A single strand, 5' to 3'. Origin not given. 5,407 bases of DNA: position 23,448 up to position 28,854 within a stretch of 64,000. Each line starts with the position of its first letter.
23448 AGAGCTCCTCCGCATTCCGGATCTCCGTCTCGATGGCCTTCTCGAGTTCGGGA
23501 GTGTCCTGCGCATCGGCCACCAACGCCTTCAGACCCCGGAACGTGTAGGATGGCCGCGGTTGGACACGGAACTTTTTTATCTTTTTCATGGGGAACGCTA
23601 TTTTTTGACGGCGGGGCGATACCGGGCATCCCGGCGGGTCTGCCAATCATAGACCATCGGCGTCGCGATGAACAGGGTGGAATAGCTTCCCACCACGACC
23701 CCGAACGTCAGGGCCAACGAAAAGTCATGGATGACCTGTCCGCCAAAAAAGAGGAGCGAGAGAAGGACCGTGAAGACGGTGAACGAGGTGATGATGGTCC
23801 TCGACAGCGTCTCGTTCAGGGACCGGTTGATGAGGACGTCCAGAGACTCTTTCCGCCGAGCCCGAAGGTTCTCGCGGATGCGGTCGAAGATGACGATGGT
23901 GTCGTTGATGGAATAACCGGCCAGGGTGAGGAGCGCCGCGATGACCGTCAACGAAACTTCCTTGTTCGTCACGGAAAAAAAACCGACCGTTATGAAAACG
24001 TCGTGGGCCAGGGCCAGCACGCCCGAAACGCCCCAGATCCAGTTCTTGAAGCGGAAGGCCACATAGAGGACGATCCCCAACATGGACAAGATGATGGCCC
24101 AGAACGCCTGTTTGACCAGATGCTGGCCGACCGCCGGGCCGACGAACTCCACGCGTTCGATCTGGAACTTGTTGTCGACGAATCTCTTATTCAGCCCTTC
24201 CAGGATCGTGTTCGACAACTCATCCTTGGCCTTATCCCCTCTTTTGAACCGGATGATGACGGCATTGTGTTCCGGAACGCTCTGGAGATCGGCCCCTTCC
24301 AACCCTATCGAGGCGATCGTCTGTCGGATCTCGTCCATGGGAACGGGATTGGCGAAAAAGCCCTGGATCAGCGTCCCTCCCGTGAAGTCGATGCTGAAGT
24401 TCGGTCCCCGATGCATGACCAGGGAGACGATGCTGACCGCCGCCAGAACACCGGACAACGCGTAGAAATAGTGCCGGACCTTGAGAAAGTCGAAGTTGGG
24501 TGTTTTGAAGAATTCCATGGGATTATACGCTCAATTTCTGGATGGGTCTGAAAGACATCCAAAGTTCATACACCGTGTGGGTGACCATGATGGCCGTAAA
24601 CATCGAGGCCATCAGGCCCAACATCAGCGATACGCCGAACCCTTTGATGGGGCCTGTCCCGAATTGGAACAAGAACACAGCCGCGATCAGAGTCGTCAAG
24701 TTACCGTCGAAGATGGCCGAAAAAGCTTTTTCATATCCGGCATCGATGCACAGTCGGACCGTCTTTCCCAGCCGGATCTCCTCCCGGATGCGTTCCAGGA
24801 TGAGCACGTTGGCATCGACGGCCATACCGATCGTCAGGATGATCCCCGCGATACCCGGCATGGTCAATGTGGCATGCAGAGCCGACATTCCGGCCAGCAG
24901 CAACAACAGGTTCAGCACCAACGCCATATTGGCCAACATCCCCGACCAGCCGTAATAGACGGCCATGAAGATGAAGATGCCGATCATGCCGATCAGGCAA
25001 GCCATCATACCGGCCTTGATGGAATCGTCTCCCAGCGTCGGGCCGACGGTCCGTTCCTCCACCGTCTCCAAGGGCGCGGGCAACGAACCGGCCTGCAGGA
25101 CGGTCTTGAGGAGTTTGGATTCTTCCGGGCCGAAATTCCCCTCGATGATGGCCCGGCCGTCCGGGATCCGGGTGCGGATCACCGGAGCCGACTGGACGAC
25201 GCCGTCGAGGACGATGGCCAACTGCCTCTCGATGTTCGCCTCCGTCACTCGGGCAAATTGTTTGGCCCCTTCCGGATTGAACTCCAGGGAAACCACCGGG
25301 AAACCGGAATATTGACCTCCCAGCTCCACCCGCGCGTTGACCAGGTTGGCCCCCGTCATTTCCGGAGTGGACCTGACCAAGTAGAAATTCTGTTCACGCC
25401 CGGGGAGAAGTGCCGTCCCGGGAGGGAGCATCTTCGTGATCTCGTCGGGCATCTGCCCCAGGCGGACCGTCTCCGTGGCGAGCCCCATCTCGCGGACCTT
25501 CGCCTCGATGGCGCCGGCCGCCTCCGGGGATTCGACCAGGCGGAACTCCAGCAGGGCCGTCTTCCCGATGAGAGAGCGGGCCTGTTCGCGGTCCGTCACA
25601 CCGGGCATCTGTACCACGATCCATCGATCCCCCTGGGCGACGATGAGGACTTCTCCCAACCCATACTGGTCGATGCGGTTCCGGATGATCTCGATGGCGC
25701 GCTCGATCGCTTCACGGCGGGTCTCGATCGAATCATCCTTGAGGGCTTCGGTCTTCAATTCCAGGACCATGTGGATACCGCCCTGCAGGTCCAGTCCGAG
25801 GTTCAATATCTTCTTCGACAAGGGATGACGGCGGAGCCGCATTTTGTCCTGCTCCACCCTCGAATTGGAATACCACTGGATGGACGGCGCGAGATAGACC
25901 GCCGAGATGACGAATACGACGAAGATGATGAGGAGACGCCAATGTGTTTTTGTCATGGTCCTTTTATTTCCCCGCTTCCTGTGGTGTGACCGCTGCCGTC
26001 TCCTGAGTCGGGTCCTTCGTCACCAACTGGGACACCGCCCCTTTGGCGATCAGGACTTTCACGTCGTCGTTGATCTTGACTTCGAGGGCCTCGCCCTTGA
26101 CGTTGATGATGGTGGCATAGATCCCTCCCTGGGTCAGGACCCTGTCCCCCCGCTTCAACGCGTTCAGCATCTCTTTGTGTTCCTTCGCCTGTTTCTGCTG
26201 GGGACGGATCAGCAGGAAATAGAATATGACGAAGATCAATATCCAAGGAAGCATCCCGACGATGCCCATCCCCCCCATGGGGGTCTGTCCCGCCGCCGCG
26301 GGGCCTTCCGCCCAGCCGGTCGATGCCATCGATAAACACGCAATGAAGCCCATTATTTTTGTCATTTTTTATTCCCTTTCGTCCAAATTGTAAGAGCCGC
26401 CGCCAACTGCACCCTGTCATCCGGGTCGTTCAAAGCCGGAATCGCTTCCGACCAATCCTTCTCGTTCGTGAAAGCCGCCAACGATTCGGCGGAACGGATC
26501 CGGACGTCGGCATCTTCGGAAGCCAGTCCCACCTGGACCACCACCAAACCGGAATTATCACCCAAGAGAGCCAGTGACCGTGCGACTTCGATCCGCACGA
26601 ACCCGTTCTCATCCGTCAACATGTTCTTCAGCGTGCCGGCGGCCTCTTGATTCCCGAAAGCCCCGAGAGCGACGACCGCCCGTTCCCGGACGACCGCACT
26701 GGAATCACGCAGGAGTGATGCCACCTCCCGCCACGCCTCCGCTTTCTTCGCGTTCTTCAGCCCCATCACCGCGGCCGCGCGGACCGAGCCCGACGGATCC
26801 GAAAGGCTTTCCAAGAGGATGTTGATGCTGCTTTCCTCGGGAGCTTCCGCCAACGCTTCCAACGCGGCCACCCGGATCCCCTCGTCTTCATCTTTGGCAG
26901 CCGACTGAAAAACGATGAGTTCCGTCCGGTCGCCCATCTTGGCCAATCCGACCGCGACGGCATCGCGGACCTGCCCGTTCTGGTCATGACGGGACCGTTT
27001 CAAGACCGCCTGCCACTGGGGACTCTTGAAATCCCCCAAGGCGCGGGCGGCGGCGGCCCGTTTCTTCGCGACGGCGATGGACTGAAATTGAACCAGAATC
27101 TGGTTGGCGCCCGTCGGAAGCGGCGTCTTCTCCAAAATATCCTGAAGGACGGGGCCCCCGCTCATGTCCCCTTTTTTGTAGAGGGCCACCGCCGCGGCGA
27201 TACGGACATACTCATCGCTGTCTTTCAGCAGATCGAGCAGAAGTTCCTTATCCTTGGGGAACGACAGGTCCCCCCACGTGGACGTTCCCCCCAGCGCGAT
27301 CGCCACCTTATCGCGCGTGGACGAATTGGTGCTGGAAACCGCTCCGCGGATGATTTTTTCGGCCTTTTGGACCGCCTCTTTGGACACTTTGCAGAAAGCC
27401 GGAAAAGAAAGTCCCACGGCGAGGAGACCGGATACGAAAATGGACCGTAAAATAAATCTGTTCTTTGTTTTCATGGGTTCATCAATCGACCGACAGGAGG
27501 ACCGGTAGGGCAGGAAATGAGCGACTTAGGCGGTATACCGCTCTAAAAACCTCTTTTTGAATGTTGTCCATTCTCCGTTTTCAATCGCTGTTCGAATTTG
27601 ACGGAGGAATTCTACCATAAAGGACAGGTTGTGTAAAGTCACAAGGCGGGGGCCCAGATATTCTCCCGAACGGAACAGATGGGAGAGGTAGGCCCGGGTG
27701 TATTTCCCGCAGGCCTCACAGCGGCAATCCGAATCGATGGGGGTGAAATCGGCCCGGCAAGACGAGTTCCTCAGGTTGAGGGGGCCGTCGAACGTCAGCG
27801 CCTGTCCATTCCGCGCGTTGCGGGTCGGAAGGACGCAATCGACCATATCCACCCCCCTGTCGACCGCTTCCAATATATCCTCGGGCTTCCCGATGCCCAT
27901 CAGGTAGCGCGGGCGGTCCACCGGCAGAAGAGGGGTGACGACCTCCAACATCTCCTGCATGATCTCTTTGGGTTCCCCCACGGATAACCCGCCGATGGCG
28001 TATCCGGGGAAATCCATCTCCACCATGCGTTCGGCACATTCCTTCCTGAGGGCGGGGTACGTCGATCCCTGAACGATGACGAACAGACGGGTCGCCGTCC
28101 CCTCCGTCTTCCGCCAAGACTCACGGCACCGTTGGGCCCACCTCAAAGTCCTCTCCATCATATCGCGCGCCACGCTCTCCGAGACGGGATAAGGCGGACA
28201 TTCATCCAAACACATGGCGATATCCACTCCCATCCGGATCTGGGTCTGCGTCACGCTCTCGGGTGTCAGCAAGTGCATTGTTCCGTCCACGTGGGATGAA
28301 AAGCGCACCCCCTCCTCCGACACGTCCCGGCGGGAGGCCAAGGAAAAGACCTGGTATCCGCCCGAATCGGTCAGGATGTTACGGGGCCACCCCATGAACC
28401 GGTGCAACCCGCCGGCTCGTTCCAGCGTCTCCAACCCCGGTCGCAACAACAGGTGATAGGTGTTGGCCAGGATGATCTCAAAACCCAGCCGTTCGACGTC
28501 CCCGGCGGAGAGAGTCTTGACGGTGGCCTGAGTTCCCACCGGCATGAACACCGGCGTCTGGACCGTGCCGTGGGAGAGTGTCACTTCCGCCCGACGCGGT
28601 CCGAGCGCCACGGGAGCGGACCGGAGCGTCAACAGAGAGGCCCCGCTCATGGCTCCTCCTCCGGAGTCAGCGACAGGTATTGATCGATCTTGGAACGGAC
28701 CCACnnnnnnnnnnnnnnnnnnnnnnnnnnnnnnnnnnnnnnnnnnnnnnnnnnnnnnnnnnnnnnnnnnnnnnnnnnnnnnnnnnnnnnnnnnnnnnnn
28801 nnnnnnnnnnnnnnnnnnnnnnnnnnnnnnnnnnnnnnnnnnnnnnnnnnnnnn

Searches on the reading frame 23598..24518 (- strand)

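Call 86: search_protein_families(library=pfam, proteins=[window:23598-24518:-], max_evalue=0.00001)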
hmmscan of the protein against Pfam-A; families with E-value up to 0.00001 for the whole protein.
window:23598-24518:- (306 aa): 1 family
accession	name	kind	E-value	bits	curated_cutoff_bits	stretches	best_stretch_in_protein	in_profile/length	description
PF02355.23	SecD_SecF_C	-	2.4e-66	223.2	20.5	1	114-294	9-188/189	Protein export membrane protein SecD/SecF, C-terminal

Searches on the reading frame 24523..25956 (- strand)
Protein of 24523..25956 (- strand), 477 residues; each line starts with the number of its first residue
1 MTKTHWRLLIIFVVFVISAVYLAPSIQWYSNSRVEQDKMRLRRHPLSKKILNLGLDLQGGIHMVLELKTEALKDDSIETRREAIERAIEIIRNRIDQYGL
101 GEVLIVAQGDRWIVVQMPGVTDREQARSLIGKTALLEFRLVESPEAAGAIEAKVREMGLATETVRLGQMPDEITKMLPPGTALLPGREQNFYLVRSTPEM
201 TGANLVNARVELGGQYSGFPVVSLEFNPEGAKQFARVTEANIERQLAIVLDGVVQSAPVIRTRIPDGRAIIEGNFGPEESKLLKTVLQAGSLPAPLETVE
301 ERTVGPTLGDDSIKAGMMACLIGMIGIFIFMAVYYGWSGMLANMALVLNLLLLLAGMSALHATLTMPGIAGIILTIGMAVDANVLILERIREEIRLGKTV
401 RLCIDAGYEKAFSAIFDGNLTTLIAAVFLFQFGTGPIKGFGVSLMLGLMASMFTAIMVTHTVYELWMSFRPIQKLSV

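Call 86: search_protein_families(library=pfam, proteins=[window:24523-25956:-], max_evalue=0.00001)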
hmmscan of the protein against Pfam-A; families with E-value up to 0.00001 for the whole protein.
window:24523-25956:- (477 aa): 3 families
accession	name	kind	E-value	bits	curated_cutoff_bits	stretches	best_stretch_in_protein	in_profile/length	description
PF22599.2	SecDF_P1_head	-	2.4e-31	108.4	27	1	187-294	7-114/114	SecDF, P1 head subdomain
PF21760.3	SecD_1st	-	5.6e-23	80.6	27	1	84-142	1-59/60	Protein translocase subunit SecDF, P1 domain, N-terminal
PF02355.23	SecD_SecF_C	-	3.3e-21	76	20.5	1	297-464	14-184/189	Protein export membrane protein SecD/SecF, C-terminal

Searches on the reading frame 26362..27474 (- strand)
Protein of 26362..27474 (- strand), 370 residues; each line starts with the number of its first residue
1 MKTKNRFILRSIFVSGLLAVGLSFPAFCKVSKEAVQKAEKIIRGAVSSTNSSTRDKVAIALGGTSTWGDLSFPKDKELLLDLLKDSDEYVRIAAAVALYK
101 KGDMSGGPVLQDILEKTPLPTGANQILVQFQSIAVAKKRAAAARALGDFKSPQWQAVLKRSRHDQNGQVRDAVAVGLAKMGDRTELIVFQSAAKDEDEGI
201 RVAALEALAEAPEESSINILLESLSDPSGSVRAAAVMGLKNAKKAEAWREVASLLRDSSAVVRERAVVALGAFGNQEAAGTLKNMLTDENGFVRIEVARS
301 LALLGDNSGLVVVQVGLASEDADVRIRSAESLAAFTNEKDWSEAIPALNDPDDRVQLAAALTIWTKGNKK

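Call 86: search_protein_families(library=pfam, proteins=[window:26362-27474:-], max_evalue=0.00001)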
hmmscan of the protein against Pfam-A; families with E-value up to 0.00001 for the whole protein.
window:26362-27474:- (370 aa): 5 families
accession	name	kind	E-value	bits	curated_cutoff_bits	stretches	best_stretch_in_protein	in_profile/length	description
PF13646.12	HEAT_2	-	3.1e-45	152.8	27.7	5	253-333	6-88/88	HEAT repeats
PF02985.28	HEAT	-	2.1e-25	86.8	23.5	0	217-240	2-25/31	HEAT repeat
PF03130.22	HEAT_PBS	-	3.9e-17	61.2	20.9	0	262-288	1-27/27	PBS lyase HEAT-like repeat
PF12717.13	Cnd1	-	6.5e-08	33.2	26.4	0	217-277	23-89/162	non-SMC mitotic condensation complex subunit 1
PF13513.12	HEAT_EZ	-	1.1e-07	32.6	27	0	77-99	31-53/55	HEAT-like repeat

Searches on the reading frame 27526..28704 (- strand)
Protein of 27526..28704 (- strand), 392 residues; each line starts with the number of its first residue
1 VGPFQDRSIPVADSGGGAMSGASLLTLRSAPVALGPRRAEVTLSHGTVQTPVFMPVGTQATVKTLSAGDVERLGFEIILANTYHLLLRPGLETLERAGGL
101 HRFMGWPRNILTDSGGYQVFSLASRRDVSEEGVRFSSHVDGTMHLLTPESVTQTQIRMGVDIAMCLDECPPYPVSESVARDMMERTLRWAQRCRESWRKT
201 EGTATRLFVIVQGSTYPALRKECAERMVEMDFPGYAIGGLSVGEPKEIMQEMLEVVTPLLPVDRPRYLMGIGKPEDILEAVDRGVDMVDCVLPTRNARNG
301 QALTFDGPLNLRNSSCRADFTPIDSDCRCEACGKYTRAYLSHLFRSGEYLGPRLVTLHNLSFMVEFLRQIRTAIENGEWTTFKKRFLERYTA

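Call 86: search_protein_families(library=pfam, proteins=[window:27526-28704:-], max_evalue=0.00001)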
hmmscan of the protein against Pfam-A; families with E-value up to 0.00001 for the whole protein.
window:27526-28704:- (392 aa): 1 family
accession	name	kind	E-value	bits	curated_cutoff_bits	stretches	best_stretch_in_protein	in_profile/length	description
PF01702.25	TGT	-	1.7e-154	514.7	26.3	1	36-391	3-356/357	Queuine tRNA-ribosyltransferase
